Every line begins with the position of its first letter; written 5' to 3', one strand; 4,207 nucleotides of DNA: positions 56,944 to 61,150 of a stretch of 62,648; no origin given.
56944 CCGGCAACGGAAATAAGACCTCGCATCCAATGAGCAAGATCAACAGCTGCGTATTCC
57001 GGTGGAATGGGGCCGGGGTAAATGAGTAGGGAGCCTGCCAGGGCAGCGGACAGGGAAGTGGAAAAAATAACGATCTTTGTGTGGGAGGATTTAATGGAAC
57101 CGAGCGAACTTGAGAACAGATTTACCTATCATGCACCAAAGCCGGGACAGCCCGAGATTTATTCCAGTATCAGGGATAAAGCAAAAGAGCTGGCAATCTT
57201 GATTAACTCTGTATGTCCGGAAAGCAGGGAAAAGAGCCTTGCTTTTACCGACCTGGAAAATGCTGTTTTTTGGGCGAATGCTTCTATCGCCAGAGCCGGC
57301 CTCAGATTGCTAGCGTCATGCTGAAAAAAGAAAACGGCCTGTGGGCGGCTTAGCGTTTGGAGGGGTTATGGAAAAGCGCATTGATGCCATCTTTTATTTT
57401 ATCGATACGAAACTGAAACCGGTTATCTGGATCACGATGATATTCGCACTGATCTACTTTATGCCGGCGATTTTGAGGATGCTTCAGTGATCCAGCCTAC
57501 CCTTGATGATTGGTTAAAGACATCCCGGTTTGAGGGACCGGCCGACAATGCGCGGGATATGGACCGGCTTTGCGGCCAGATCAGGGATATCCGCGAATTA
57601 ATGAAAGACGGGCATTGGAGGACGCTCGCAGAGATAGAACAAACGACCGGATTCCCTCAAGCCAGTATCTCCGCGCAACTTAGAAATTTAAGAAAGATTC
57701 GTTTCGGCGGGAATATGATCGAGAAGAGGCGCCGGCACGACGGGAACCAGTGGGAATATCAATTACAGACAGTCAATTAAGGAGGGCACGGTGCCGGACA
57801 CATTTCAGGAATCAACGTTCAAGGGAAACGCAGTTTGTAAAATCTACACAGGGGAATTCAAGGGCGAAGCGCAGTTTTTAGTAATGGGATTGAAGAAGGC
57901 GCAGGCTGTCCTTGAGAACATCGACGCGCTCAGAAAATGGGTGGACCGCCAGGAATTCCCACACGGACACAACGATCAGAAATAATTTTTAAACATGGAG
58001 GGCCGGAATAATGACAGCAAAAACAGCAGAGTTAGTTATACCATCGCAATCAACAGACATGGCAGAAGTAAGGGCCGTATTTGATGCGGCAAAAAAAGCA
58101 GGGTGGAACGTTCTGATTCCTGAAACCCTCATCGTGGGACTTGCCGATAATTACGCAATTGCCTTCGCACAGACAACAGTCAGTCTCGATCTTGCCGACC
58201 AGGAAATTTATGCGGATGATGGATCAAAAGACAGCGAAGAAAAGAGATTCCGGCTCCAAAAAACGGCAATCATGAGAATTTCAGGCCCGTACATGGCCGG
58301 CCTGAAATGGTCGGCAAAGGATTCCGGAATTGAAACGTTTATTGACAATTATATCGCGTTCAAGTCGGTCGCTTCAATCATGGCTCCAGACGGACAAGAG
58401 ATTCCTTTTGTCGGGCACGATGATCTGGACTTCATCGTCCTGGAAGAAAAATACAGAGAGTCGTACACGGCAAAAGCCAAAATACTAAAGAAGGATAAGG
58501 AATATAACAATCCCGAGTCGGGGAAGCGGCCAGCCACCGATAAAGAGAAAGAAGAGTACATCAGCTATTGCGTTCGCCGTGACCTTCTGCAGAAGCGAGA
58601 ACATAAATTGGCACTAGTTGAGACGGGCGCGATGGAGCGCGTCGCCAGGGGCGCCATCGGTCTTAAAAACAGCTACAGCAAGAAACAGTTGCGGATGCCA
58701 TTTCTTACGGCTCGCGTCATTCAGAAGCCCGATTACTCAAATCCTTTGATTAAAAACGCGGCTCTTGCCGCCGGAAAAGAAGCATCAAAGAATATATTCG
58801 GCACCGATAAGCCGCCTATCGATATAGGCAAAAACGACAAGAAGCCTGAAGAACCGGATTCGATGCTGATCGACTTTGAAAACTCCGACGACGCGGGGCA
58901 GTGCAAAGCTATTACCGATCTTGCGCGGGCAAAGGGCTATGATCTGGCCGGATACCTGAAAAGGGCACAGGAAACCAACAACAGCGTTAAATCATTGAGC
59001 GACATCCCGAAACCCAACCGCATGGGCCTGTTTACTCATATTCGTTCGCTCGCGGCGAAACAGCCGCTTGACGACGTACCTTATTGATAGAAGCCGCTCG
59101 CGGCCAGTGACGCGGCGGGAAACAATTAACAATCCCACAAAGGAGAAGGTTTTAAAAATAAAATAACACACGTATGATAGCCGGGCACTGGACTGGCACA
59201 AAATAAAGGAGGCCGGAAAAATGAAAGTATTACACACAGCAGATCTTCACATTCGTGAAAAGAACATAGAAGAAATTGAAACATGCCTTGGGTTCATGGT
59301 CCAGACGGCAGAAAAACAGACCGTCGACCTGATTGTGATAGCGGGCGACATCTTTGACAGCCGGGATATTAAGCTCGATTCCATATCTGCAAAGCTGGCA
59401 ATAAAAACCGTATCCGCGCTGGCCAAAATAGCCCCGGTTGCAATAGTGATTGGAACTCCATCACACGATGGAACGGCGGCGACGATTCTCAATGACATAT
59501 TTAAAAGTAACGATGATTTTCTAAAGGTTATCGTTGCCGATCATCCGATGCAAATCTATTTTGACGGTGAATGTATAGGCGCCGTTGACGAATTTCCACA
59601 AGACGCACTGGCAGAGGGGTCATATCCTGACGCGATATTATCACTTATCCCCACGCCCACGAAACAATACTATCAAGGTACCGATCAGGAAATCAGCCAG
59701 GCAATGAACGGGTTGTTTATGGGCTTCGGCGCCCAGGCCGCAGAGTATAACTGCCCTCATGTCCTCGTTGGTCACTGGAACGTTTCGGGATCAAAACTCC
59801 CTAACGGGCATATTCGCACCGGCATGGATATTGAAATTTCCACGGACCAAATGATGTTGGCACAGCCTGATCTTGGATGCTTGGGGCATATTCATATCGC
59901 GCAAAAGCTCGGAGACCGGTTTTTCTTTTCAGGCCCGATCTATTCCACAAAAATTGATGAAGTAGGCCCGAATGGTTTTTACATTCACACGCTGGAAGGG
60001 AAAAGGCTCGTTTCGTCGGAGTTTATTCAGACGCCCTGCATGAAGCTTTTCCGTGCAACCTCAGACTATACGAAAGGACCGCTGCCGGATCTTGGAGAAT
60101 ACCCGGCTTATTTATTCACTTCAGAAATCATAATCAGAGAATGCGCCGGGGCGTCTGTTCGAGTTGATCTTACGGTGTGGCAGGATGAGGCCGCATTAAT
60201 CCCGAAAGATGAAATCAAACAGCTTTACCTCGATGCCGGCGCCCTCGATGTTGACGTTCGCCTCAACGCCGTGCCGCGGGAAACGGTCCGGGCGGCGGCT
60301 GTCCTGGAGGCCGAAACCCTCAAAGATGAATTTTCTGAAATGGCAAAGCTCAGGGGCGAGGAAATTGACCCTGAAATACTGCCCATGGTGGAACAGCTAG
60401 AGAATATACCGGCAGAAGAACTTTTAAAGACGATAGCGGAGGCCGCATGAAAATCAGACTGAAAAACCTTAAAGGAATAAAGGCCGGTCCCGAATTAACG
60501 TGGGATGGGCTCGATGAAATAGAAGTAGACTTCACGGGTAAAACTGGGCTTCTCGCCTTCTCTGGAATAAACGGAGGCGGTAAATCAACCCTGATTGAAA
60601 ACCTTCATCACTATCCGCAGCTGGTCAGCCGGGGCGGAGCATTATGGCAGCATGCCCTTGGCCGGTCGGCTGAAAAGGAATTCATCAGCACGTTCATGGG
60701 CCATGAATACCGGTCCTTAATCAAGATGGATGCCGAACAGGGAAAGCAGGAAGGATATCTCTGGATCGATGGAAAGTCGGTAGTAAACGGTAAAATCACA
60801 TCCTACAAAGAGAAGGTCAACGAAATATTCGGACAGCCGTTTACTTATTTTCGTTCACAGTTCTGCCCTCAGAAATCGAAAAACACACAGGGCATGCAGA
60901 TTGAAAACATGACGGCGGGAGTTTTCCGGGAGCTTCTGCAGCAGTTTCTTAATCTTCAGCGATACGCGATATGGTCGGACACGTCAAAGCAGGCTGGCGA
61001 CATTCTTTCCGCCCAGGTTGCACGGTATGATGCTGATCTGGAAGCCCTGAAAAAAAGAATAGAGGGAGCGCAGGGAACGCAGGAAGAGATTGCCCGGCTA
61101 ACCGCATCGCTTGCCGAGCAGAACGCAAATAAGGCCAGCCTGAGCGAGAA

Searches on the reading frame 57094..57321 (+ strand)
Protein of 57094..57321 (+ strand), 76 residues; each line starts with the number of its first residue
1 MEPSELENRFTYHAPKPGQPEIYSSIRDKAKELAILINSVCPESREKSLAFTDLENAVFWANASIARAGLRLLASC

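Call 13: search_protein_families(library=pfam, proteins=[window:57094-57321:+], max_evalue=0.01)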
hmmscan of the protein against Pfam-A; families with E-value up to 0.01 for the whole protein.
window:57094-57321:+ (76 aa): 1 family
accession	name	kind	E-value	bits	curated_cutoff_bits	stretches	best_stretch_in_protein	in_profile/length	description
PF24729.2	Acb2_Tad1_hairpin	-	8.1e-21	74.4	27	1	11-67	1-58/58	Acb2/Tad1, hairpin domain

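Call 14: search_protein_families(library=phrogs, proteins=[window:57094-57321:+], max_evalue=0.01)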
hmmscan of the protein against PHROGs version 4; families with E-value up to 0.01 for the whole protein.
window:57094-57321:+ (76 aa): 4 families
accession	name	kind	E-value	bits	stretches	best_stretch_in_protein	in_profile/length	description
phrog_1454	-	unknown function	1.4e-27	96.6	1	4-68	11-76/81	-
phrog_31113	-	unknown function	4.9e-14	53.8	1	8-69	21-82/166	-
phrog_15810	-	unknown function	2.8e-05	25.1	1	42-62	31-51/55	-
phrog_14434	-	unknown function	0.00034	21.3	1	37-65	21-49/53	-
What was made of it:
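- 57094..57324 (+): 76-aa Acb2/Tad1-family nucleotide-sponge gene. It is a lineage-specific cassette, absent from the syntenic relatives. PF24729 E = 8e-21 and phrog_1454 E = 1e-27 (calls 13, 14).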

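Call 15: find_encoding_contigs(protein=window:57094-57321:+, flank=5000, max_places=10)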
Protein window:57094-57321:+ (76 aa): 2 contigs read that carry it; 1 place shown.
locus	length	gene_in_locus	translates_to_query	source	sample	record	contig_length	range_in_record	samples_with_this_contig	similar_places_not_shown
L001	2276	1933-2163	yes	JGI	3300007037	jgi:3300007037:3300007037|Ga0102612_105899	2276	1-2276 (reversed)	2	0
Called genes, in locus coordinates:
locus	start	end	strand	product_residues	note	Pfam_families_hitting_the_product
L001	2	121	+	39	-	?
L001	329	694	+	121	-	-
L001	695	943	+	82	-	-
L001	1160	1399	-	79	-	-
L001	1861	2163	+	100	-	PF24729:Acb2_Tad1_hairpin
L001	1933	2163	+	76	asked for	PF24729:Acb2_Tad1_hairpin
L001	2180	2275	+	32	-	?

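Call 21: find_related_loci(query=window:57094-57321:+, collection=metagenome_contigs, flank=3000)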
Query window:57094-57321:+ (76 aa) in metagenome_contigs; peptide patterns used: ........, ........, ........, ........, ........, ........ (x = any residue, [..] = any of these).
600 stretches matched a pattern (row limit reached: there are more); 24 encode a relative of the query (tblastn E <= 1e-3); 24 distinct loci.
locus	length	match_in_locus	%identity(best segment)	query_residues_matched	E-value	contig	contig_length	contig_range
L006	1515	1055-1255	69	1-67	3e-31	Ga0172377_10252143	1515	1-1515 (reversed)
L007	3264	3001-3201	73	1-67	4e-30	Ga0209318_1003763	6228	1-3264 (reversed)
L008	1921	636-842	70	1-69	4e-30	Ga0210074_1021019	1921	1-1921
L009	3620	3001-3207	70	1-69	5e-30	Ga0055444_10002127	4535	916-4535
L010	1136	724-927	66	1-68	8e-29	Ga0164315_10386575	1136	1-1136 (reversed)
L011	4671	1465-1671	62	1-69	4e-27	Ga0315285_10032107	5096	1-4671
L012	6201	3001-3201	57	1-68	5e-26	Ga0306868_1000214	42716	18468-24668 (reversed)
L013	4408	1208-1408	57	1-68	5e-26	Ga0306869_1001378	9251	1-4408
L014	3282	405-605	64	1-67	2e-25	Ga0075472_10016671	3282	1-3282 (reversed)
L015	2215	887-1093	57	1-69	3e-25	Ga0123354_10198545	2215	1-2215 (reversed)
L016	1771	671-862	63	6-69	6e-24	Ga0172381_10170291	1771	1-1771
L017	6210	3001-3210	57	1-69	1e-22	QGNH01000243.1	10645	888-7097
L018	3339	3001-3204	56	1-67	3e-20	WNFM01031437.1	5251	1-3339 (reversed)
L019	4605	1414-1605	56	4-67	3e-20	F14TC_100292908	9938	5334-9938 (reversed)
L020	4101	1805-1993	57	4-66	1e-19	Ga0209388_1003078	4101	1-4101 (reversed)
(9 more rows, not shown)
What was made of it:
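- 57094..57324 (+): Homologues elsewhere align from residue 1 of this start (call 21).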

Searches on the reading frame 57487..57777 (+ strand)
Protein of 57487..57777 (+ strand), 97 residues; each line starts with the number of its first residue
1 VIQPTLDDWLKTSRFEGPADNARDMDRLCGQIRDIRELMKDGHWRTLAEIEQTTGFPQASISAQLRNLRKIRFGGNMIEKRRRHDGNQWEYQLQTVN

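Call 13: search_protein_families(library=pfam, proteins=[window:57487-57777:+], max_evalue=0.01)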
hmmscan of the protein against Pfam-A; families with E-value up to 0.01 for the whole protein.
window:57487-57777:+ (97 aa): 0 families

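Call 14: search_protein_families(library=phrogs, proteins=[window:57487-57777:+], max_evalue=0.01)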
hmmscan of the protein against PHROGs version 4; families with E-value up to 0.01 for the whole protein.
window:57487-57777:+ (97 aa): 2 families
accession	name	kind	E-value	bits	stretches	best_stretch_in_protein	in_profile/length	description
phrog_25381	-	unknown function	5.4e-05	24.8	1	26-95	25-103/111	-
phrog_1687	-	transcription regulation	0.0058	17.6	1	30-71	66-107/162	MarR family transcrition regulator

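Call 46: find_homologous_proteins(query=window:57487-57777:+, max_evalue=0.001)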
Query window:57487-57777:+ (97 aa): 70 proteins with E <= 0.001 among 74 candidates.
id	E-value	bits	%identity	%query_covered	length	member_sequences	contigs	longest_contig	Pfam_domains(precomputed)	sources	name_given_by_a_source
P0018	7.1e-60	217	99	100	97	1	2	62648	-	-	-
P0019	1.7e-40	155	74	96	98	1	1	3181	-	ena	-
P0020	1.0e-37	146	70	96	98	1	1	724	-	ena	-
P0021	2.6e-35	138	69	94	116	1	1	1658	-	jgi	jgi:hypothetical protein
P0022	5.8e-35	137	68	96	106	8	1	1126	-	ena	-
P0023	9.6e-35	137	70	96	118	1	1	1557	-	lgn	-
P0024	9.8e-35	137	71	94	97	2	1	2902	-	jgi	-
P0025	1.9e-34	136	68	96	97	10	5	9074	-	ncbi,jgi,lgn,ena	-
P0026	8.3e-34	134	68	96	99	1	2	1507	-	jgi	jgi:hypothetical protein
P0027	5.9e-33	131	65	96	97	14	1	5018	-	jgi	jgi:hypothetical protein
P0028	1.3e-32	130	67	96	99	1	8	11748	-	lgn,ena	-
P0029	3.9e-32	128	65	100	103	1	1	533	-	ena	-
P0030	5.6e-32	128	68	96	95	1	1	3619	-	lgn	-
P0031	1.1e-31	127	65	100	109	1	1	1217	-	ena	-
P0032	5.0e-31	125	63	96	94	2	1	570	-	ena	-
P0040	1.0e-25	108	66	94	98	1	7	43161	-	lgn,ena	-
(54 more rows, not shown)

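Call 47: find_encoding_contigs(protein=P0019, flank=5000, max_places=3)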
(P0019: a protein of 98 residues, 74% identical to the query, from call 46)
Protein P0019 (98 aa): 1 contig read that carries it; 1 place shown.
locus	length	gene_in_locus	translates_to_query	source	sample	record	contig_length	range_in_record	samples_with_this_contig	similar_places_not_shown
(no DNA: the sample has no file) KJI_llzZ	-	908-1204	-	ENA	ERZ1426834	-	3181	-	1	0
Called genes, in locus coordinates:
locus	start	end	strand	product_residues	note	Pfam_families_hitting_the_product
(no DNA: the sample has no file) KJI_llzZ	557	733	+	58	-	-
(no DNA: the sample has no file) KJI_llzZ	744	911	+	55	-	-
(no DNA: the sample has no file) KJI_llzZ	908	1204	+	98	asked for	-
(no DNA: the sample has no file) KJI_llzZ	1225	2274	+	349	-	-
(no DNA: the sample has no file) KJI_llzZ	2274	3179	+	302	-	?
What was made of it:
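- Tried and rejected: The closest relative by the 97-aa protein (P0019, 74% identity) has 556 gene-free bases at the right place, but its DNA is not held (call 47).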

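Call 48: find_encoding_contigs(protein=P0025, flank=5000, max_places=5)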
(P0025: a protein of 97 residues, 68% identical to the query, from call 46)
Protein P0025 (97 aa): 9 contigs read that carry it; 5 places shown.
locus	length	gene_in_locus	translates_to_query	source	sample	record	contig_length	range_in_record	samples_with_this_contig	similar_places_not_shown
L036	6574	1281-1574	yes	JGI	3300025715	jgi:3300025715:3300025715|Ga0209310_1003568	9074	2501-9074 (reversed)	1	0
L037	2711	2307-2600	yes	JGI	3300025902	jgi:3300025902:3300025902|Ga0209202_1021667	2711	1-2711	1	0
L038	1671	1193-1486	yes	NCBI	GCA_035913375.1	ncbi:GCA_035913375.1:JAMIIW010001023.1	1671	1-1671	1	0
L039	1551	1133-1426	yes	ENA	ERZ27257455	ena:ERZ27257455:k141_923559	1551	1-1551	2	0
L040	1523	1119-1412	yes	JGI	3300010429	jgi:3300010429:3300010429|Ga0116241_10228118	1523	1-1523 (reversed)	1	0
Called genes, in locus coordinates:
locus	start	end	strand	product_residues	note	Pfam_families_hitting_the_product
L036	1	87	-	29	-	?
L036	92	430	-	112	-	-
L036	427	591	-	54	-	-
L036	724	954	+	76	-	PF01381:HTH_3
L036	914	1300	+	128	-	-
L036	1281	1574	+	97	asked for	-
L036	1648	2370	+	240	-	PF09524:Phg_2220_C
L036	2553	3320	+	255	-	PF13481:AAA_25 (weak), PF03796:DnaB_C (weak), PF06745:ATPase (weak)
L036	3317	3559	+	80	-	-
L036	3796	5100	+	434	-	PF02310:B12-binding, PF04055:Radical_SAM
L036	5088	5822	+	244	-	PF00535:Glycos_transf_2, PF13641:Glyco_tranf_2_3, PF13632:Glyco_trans_2_3 (faint)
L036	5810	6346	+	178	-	PF13489:Methyltransf_23, PF08241:Methyltransf_11, PF13649:Methyltransf_25 (faint)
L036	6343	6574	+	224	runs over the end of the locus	PF00535:Glycos_transf_2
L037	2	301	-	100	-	?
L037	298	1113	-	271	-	PF03837:RecT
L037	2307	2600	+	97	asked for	-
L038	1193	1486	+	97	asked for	-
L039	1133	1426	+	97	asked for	-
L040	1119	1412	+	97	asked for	-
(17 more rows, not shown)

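Call 49: find_encoding_contigs(protein=P0028, flank=5000, max_places=5)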
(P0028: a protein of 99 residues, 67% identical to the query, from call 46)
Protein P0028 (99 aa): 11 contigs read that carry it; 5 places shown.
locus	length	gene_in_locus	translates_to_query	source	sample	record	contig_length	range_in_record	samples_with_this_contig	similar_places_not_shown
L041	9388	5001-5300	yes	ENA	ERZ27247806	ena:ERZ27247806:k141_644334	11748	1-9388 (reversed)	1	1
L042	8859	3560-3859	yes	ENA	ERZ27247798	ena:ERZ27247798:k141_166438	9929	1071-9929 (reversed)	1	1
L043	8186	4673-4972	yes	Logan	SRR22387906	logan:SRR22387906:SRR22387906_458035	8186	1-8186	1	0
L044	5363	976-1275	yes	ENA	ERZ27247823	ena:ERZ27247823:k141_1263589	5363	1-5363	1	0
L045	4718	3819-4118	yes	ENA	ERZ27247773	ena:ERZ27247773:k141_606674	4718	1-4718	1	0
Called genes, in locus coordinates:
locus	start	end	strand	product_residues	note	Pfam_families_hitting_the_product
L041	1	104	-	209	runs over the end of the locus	-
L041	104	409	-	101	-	-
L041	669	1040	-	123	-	PF06356:DUF1064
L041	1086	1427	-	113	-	-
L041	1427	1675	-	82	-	-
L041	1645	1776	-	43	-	-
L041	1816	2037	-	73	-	-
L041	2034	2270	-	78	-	-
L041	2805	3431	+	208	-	PF01381:HTH_3, PF13443:HTH_26 (weak), PF00717:Peptidase_S24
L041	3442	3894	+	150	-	-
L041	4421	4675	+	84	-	-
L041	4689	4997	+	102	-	-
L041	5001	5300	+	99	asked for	-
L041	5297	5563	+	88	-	-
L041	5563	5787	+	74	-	-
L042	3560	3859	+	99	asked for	-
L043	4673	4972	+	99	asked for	-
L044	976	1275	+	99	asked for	-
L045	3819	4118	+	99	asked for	-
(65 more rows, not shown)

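Call 50: find_encoding_contigs(protein=P0040, flank=5000, max_places=5)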
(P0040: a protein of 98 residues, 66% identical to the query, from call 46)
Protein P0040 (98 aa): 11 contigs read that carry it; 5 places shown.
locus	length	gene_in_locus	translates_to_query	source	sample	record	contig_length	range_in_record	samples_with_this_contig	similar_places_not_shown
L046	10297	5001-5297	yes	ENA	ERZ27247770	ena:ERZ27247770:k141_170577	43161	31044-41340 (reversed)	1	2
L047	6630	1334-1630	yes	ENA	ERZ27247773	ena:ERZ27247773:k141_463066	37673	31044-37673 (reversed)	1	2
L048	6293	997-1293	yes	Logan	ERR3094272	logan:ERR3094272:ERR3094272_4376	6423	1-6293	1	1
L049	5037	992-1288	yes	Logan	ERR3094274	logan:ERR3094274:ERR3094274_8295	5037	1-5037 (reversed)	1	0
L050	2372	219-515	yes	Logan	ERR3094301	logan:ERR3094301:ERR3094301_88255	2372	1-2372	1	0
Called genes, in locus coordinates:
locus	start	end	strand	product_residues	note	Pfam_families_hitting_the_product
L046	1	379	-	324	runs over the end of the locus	-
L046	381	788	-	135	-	-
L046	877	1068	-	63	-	-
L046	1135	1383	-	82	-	-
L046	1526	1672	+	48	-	-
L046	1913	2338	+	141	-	PF13744:HTH_37 (weak), PF01381:HTH_3, PF13443:HTH_26 (faint)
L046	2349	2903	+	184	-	PF14366:DUF4410 (weak)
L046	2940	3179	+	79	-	-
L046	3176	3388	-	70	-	-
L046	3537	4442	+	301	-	-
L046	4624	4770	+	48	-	-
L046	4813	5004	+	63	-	-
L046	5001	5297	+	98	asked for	-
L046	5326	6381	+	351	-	-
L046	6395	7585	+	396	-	PF00149:Metallophos (weak)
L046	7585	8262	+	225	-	PF02796:HTH_7 (weak)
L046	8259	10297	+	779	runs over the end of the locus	PF02463:SMC_N (weak)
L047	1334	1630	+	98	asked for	-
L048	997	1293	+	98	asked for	-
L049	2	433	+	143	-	?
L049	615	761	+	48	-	-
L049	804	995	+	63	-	-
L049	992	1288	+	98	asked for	-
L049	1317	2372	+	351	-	-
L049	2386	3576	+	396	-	PF00149:Metallophos (weak)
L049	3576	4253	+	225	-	PF02796:HTH_7 (weak)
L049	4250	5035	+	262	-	?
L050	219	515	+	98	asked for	-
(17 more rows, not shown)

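Call 73: find_related_loci(query=A1, collection=viral_contigs, flank=4000)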
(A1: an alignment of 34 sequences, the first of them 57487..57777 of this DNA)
Query A1 (97 aa) in viral_contigs; peptide patterns used: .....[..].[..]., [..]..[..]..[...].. (x = any residue, [..] = any of these).
309 stretches matched a pattern; 265 encode a relative of the query (tblastn E <= 1e-3); the best 80 are kept; 80 distinct loci.
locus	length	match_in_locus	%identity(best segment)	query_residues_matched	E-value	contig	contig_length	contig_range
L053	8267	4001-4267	63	6-93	9e-35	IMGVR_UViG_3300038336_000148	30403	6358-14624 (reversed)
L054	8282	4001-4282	60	1-93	3e-33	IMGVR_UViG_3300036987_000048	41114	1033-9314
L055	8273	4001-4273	61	1-94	7e-31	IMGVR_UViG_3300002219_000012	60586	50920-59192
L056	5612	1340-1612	59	1-94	1e-29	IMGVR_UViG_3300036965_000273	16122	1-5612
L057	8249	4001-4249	61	14-93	4e-24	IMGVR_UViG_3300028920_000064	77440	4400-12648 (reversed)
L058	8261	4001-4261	54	5-93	2e-23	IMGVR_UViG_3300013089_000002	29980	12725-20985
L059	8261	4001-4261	56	14-97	4e-23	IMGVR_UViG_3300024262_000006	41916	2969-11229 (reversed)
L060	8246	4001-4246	54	13-93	9e-23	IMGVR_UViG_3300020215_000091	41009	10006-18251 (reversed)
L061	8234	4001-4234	56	15-93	9e-23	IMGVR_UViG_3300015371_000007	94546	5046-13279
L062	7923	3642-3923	51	1-93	1e-22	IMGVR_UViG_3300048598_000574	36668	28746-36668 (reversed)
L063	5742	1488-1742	51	14-97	5e-22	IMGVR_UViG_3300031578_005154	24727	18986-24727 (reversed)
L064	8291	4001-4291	52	4-95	6e-22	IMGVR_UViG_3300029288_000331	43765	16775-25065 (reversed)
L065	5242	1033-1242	62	23-93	6e-22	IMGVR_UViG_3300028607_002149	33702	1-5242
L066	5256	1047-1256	62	23-93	6e-22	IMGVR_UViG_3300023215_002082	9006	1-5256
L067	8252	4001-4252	54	1-86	7e-22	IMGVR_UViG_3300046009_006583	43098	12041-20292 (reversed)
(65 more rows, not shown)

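Call 99: find_encoding_contigs(protein=P0024, flank=5000, max_places=4)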
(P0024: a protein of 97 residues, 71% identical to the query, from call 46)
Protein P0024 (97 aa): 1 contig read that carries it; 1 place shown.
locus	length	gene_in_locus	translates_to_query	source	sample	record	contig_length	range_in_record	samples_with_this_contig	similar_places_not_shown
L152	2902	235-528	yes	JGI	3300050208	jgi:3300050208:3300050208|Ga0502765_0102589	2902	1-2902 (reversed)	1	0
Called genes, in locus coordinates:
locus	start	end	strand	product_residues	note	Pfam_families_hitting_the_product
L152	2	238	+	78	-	?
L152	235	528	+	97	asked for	-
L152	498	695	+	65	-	-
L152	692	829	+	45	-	-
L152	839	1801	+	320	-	-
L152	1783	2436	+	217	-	PF13482:RNase_H_2 (faint), PF10108:DNA_pol_B_exo2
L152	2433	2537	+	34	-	-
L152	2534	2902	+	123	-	?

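Call 100: find_encoding_contigs(protein=P0030, flank=5000, max_places=4)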
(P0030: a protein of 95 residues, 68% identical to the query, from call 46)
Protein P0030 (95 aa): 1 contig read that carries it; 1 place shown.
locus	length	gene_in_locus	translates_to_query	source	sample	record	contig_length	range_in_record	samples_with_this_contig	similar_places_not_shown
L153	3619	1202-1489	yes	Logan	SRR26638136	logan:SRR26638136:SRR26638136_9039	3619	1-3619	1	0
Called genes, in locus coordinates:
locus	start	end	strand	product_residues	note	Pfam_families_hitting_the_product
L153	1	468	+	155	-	?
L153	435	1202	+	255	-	PF01555:N6_N4_Mtase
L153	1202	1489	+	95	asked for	-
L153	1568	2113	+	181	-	PF01844:HNH, PF13395:HNH_4 (weak), PF14279:HNH_5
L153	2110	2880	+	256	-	-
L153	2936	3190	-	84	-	-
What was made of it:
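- Tried and rejected: Two last contig look-ups returned contigs that do not reach the leader (calls 99, 100).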

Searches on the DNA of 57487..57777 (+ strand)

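Call 62: search_rna_families(sources=[L041, L043, L046, L036], threshold=evalue, max_evalue=1)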
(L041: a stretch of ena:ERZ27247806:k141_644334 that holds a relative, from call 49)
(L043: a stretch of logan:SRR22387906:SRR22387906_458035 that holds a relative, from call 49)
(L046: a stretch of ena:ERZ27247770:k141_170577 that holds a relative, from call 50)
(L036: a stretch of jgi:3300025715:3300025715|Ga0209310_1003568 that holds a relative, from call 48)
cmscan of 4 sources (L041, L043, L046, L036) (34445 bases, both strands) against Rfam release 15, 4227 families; matches with E-value up to 1: 5.
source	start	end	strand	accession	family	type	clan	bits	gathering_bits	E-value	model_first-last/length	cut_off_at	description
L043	428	495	-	RF02996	int-alpA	Gene; sRNA;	-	51.7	35.8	4.6e-08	1-71/71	no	int-alpA RNA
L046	809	872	-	RF02996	int-alpA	Gene; sRNA;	-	40.8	35.8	2.9e-05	1-71/71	no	int-alpA RNA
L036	1559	1628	+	RF02996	int-alpA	Gene; sRNA;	-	38.7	35.8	0.0001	1-71/71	no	int-alpA RNA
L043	3508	3618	+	RF00513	Trp_leader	Cis-reg; leader;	-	25.6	41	0.34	1-100/100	no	Tryptophan operon leader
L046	8243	8309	-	RF01642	ceN54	Gene; snRNA; snoRNA; CD-box;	-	24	60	0.39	1-68/68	no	Caenorhabditis snoRNA ceN54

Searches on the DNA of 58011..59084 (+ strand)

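Call 94: search_rna_families(sources=[L134, L135, L136, L139, L142, L144, L053], threshold=evalue, max_evalue=0.1)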
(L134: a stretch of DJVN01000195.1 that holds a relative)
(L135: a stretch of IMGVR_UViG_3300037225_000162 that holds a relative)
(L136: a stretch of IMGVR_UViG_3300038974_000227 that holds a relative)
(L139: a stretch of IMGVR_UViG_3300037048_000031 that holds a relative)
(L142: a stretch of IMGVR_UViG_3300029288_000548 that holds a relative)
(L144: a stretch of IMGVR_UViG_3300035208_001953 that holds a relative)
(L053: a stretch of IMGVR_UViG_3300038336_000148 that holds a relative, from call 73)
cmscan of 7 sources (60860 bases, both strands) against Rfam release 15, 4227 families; matches with E-value up to 0.1: 6.
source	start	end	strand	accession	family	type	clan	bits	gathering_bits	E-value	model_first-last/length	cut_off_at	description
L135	389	606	+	RF01390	isrG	Gene; sRNA;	-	44.6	100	1.8e-08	26-253/279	no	isrG Hfq binding RNA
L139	1148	1216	-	RF02996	int-alpA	Gene; sRNA;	-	40.5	35.8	6.3e-05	1-71/71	no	int-alpA RNA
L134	7124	7172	-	RF00163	Hammerhead_1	Gene; ribozyme;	CL00010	35.4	34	3.6e-05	1-45/45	no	Hammerhead ribozyme (type I)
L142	3150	3220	+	RF00005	tRNA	Gene; tRNA;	CL00001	33.9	29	0.0026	1-71/71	no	tRNA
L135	488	578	+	RF03859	mir-6132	Gene; miRNA;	-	27.7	112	0.05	1-94/94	no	mir-6132 microRNA precursor family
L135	1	336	+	RF01390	isrG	Gene; sRNA;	-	24.2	100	0.018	82-279/279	5'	isrG Hfq binding RNA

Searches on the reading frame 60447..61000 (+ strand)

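Call 66: search_protein_families(library=phrogs, proteins=[window:60447-61000:+], max_evalue=0.001)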
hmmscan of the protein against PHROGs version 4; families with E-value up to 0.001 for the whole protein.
window:60447-61000:+ (184 aa): 1 family
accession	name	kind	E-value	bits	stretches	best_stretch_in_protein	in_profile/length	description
phrog_3940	-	unknown function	0.00031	20.7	1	21-104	15-85/537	-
